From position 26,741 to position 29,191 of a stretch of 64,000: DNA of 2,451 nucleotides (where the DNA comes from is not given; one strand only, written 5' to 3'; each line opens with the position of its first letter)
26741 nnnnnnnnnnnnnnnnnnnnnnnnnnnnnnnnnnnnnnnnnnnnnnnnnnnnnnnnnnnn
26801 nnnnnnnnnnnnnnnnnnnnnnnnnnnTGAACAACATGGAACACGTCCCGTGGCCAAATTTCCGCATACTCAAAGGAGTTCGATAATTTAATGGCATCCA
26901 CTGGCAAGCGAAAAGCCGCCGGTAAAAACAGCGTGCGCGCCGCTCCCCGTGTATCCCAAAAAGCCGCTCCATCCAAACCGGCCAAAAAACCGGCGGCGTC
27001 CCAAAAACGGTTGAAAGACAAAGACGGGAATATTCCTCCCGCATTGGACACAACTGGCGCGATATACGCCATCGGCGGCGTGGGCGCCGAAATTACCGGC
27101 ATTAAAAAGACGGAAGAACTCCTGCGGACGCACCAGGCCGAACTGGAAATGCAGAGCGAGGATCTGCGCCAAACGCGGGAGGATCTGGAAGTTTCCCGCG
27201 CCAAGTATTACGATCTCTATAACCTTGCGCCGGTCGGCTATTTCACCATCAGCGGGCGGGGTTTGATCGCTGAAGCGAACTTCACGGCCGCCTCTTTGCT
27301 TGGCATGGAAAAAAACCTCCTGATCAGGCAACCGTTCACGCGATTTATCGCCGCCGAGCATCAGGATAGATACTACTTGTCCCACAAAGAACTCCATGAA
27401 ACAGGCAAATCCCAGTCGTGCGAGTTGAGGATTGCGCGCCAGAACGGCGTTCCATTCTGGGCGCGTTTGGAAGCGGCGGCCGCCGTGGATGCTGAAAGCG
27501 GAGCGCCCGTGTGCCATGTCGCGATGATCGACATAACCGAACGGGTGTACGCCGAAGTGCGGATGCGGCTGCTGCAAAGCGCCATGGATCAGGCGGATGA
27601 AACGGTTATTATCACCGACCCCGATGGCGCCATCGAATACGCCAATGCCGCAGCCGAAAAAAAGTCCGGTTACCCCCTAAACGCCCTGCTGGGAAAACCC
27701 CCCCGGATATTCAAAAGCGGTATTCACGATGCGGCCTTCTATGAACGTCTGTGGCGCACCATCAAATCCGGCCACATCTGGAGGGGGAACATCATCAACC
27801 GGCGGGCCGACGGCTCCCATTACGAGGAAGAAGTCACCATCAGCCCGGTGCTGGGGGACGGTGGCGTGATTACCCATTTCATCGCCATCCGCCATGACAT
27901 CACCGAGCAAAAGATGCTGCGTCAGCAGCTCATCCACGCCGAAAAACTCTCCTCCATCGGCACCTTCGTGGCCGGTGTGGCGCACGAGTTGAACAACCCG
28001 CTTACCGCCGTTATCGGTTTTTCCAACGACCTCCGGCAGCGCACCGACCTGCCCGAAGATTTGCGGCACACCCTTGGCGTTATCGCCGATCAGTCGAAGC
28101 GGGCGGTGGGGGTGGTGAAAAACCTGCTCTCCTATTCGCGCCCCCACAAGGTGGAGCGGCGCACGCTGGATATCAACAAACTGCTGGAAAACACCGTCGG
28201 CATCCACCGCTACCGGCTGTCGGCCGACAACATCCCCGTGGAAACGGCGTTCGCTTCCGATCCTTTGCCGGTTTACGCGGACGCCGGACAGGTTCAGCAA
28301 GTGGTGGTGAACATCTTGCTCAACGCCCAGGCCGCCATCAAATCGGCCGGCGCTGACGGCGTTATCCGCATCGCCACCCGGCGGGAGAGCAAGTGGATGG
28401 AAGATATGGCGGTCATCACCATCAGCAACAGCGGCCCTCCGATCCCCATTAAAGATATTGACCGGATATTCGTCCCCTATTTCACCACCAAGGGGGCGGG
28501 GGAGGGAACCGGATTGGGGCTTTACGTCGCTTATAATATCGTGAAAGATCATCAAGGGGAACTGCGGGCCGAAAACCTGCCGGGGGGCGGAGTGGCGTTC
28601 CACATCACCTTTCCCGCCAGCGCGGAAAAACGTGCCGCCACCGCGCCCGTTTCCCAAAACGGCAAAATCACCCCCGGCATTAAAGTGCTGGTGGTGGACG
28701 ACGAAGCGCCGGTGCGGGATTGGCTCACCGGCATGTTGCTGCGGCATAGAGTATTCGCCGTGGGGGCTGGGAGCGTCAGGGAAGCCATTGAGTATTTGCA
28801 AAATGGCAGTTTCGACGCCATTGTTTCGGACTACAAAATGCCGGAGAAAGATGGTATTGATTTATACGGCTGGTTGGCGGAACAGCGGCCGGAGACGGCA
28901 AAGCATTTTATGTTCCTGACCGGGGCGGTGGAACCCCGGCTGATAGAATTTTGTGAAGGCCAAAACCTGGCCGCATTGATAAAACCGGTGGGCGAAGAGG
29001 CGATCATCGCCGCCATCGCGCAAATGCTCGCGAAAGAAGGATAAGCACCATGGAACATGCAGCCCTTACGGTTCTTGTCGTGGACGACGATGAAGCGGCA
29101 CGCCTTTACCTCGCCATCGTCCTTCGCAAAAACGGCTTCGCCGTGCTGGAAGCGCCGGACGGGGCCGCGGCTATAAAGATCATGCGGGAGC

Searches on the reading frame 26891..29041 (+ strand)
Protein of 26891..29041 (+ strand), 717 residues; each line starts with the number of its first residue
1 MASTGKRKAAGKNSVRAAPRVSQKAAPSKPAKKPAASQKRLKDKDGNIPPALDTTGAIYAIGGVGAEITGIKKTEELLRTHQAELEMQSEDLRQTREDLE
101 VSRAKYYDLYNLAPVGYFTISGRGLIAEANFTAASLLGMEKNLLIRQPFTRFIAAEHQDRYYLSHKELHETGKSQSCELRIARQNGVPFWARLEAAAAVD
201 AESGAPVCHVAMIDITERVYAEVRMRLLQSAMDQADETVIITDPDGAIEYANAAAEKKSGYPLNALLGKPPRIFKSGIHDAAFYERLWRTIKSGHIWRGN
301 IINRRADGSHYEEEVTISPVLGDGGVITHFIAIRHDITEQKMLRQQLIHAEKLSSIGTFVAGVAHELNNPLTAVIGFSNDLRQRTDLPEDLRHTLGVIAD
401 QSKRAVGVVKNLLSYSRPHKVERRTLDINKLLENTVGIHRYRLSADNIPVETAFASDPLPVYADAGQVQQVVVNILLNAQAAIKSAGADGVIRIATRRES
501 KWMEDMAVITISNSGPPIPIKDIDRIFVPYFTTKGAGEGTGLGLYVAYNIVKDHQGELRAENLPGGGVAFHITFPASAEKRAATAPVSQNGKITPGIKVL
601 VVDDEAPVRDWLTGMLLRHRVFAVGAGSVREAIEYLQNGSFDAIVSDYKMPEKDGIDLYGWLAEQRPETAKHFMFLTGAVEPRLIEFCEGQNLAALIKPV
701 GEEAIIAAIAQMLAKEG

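Call 11: search_protein_families(library=pfam, proteins=[window:26891-29041:+], max_evalue=0.01)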
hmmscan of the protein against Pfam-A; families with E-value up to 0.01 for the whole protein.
window:26891-29041:+ (717 aa): 10 families
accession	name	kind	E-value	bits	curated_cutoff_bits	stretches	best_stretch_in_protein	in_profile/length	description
PF13426.13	PAS_9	-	4.8e-28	97.9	27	2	237-339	2-103/103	PAS domain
PF00989.32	PAS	-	1.3e-25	90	22.6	2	228-337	3-113/113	PAS fold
PF02518.31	HATPase_c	-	1.2e-19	71.2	26.4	1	464-576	2-109/111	Histidine kinase-, DNA gyrase B-, and HSP90-like ATPase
PF08448.16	PAS_4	-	6.8e-15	55.7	23.1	1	233-341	2-109/110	PAS fold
PF00512.31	HisKA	-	8.3e-14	51.8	26.9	1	357-418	3-63/66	His Kinase A (phospho-acceptor) domain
PF00072.30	Response_reg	-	1.4e-12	48.2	30.2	1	599-709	1-110/111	Response regulator receiver domain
PF08447.18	PAS_3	-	2e-10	41.2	25.6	1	134-209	9-85/89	PAS fold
PF13188.13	PAS_8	-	1.4e-08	34.8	21.8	1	227-271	2-43/65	PAS domain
PF24820.1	Diguanyl_cycl_sensor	-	8.1e-07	29.4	28.1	1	118-162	10-54/109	Diguanylate cyclase-like sensor domain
PF20274.4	cREC_REC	-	0.0043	18.1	27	0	600-669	3-65/88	Cyclic-phosphate processing Receiver domain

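Call 57: search_protein_families(library=ncbifam, proteins=[window:26891-29041:+], max_evalue=0.001)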
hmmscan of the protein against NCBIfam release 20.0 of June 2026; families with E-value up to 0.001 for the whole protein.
window:26891-29041:+ (717 aa): 102 families (the best 25 are shown)
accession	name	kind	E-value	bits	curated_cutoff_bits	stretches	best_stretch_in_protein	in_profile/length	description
NF052574.1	HisKinEspCMyxo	equivalog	4.3e-81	273.2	1200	1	215-714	273-784/785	serine histidine kinase EspC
NF008468.0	PRK11360.1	equivalog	6.4e-68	229.6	646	1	230-581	272-613/616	two-component system sensor histidine kinase AtoS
NF046026.1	HisKinCckACaul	equivalog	9.4e-61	205.8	1000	1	335-705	281-668/678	cell cycle histidine kinase CckA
NF052573.1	HisKinEspAMyxo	equivalog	1.8e-60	204.9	1400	1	178-703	206-740/755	serine histidine kinase EspA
NF046020.1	HisKinCckABruc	equivalog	2.5e-57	194.4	1000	1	335-713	459-867/868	cell cycle histidine kinase CckA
NF010076.0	PRK13557.1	subfamily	2e-54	184.9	631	1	227-658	31-479/540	histidine kinase famiy protein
NF010411.0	PRK13837.1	equivalog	2.3e-46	158.2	647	1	326-607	420-708/828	two-component system VirA-like sensor kinase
NF007688.0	PRK10364.1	equivalog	1.1e-42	146.4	479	1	326-582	211-457/460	two-component system sensor histidine kinase ZraS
NF041777.1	sens_FixL_Rhizob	equivalog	6.7e-42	143.7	850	1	131-579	23-484/485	sensor protein FixL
TIGR02938.1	nifL_nitrog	equivalog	8.6e-40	136.7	242.45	2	227-348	5-126/494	nitrogen fixation negative regulator NifL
NF047466.1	hybrid_RR_LvrB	exception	2.2e-34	119.3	500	1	339-576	135-376/377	hybrid histidine kinase/response regulator LvrB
NF038348.1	T2SS_HK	subfamily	1.7e-33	115.9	450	2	402-575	408-572/574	histidine kinase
NF047497.1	HK_LIC_12097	equivalog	3.9e-33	114.7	500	1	329-576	123-366/367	LIC_12097 family sensor histidine kinase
TIGR02956.1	TMAO_torS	equivalog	4.4e-33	114.4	676.5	1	357-715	465-822/967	TMAO reductase system sensor histidine kinase/response regulator TorS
NF046044.1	PnpS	equivalog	2.6e-32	112.3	400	1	225-575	54-390/390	two-component system histidine kinase PnpS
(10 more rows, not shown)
